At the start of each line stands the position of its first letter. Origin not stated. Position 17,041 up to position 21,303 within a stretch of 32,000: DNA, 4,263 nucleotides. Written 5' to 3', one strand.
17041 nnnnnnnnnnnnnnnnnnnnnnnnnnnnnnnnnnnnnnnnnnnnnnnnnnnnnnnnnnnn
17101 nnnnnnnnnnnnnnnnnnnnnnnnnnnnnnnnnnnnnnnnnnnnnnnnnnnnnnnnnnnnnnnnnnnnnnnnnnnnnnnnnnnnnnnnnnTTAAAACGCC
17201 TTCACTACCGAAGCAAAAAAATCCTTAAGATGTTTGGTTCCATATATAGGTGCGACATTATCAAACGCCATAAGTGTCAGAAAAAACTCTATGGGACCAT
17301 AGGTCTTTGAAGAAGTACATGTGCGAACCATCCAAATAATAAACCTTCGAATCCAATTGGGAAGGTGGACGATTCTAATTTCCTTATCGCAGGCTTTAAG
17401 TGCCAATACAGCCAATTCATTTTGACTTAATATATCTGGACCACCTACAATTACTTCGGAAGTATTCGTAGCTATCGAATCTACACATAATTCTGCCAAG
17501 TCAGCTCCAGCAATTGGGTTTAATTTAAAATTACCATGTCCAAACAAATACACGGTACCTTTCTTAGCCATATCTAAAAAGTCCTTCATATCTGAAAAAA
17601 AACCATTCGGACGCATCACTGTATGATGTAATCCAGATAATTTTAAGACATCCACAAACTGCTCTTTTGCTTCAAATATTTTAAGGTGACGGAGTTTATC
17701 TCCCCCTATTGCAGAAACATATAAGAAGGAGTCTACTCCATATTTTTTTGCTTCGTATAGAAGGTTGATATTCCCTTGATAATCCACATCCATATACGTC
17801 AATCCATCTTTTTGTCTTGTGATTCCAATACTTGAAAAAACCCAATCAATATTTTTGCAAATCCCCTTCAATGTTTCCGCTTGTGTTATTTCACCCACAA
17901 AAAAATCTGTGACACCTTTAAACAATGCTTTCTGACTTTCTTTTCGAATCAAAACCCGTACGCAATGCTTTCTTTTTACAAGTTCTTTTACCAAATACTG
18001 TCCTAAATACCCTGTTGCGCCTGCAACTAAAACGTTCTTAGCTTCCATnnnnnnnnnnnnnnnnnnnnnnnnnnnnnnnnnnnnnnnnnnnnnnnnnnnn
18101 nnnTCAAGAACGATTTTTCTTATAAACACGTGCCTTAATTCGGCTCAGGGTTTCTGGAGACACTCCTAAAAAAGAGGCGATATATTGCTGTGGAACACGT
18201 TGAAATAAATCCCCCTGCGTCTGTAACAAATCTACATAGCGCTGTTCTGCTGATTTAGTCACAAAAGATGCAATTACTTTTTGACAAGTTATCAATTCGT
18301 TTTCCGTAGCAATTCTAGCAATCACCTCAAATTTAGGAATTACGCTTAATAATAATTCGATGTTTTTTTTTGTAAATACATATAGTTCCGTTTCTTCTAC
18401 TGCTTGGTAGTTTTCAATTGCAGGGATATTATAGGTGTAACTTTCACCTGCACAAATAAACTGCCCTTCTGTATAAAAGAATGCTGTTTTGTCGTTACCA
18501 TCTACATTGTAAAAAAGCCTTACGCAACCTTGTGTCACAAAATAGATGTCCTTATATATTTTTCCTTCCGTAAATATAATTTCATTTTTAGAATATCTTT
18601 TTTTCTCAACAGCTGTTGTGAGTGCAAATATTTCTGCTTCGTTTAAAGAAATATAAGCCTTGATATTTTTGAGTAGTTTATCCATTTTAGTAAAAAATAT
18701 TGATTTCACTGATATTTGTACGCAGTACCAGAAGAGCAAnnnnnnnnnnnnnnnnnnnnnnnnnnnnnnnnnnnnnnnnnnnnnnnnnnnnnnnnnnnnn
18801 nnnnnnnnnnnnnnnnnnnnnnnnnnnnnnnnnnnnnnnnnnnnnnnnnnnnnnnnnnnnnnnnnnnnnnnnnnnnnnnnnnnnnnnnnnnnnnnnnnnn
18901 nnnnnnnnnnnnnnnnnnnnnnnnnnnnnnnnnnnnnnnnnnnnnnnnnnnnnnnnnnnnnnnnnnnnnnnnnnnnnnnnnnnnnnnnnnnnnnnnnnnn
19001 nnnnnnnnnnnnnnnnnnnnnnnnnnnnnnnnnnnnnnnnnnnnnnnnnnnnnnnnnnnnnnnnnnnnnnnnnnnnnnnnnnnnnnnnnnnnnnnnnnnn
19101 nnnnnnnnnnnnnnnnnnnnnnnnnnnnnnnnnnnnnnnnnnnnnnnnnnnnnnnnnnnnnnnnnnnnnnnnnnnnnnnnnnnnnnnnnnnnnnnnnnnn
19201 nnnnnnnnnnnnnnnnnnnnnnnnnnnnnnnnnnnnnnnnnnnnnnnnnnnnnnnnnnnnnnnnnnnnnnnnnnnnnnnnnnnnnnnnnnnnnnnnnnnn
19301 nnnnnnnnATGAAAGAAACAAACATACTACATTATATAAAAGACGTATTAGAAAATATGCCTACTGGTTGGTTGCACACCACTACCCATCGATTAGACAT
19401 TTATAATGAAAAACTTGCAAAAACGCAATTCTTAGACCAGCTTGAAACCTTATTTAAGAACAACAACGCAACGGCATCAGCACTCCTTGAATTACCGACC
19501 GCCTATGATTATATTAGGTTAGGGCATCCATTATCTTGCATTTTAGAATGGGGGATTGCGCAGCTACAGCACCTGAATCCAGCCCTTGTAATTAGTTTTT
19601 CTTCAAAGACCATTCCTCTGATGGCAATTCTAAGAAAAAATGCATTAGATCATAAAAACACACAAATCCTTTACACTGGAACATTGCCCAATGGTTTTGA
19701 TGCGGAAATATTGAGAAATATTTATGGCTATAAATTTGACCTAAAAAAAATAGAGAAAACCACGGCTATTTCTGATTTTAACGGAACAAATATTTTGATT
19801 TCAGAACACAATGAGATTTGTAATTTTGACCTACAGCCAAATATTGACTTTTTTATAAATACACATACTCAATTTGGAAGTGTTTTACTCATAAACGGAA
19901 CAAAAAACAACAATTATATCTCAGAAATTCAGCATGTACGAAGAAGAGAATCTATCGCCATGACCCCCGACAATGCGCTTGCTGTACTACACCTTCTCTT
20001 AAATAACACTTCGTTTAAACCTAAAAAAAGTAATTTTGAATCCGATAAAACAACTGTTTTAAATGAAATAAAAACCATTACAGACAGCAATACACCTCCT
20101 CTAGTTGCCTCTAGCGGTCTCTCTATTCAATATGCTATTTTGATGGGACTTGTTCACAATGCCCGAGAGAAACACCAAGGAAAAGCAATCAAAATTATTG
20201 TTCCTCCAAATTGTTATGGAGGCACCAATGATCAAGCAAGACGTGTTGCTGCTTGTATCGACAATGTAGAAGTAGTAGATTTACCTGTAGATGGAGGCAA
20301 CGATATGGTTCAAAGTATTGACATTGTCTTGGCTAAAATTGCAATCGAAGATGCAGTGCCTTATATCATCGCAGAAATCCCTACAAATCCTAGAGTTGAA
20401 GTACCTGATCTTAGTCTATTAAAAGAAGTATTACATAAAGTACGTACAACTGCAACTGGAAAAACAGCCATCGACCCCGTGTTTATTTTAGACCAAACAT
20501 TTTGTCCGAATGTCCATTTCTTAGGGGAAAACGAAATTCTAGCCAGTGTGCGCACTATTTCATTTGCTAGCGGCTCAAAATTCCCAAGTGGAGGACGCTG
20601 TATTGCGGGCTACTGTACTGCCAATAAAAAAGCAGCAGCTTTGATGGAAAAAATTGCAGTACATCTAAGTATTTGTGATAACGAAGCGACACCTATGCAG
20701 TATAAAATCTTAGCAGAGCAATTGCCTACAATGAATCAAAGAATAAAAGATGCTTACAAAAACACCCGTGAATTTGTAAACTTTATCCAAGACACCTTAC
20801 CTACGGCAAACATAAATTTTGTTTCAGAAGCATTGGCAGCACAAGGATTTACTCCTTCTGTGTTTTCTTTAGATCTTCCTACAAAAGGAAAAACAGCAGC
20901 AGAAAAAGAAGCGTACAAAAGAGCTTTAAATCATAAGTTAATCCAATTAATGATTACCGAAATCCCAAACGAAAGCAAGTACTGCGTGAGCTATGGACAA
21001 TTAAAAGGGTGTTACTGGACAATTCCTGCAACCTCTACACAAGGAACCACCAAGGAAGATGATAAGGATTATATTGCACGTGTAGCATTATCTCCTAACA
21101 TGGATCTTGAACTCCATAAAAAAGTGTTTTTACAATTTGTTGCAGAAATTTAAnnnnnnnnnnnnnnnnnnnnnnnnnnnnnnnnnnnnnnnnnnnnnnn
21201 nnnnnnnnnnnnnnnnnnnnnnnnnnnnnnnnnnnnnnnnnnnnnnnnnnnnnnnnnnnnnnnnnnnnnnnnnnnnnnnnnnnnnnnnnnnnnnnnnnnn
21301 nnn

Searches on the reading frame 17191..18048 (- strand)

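Call 7: search_protein_families(library=pfam, proteins=[window:17191-18048:-], max_evalue=0.01)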
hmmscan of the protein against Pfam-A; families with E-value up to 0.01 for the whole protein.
window:17191-18048:- (285 aa): 6 families
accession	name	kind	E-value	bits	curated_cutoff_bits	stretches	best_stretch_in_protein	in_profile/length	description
PF13460.12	NAD_binding_10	-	8.2e-21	75.1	27.2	1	10-193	1-182/184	NAD(P)H-binding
PF05368.20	NmrA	-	3.5e-15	56.8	27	1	3-233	2-247/298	NmrA-like family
PF01370.27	Epimerase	-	1.3e-12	48.1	20.9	1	6-113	1-115/240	NAD dependent epimerase/dehydratase family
PF01073.25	3Beta_HSD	-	2.1e-11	43.8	22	1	7-115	1-118/280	3-beta hydroxysteroid dehydrogenase/isomerase family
PF07993.18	NAD_binding_4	-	1.5e-06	28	20.1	1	8-46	1-42/258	Male sterility protein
PF16363.11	GDP_Man_Dehyd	-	0.00084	19.3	27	1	7-41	1-35/332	GDP-mannose 4,6 dehydratase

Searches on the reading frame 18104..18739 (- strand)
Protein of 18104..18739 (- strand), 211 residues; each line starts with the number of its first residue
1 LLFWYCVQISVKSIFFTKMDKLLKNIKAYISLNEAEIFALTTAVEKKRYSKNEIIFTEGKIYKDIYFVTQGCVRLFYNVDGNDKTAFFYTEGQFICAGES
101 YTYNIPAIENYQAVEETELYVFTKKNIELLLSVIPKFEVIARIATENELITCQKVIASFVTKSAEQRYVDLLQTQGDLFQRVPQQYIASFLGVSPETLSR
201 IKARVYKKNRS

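Call 8: search_protein_families(library=pfam, proteins=[window:18104-18739:-], max_evalue=0.01)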
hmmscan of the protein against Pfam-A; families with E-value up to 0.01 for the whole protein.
window:18104-18739:- (211 aa): 2 families
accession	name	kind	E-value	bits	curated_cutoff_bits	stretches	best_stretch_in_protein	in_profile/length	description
PF00027.35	cNMP_binding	-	2.5e-12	47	27.5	1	47-131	2-86/89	Cyclic nucleotide-binding domain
PF13545.12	HTH_Crp_2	-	0.0009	19.6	27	1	178-201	18-42/70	Crp-like helix-turn-helix domain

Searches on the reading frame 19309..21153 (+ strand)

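Call 7: search_protein_families(library=pfam, proteins=[window:19309-21153:+], max_evalue=0.01)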
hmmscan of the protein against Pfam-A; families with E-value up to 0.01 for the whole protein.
window:19309-21153:+ (614 aa): 1 family
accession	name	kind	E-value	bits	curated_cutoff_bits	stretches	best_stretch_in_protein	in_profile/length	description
PF01053.26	Cys_Met_Meta_PP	-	8.4e-11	41.5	27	1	263-496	69-269/381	Cys/Met metabolism PLP-dependent enzyme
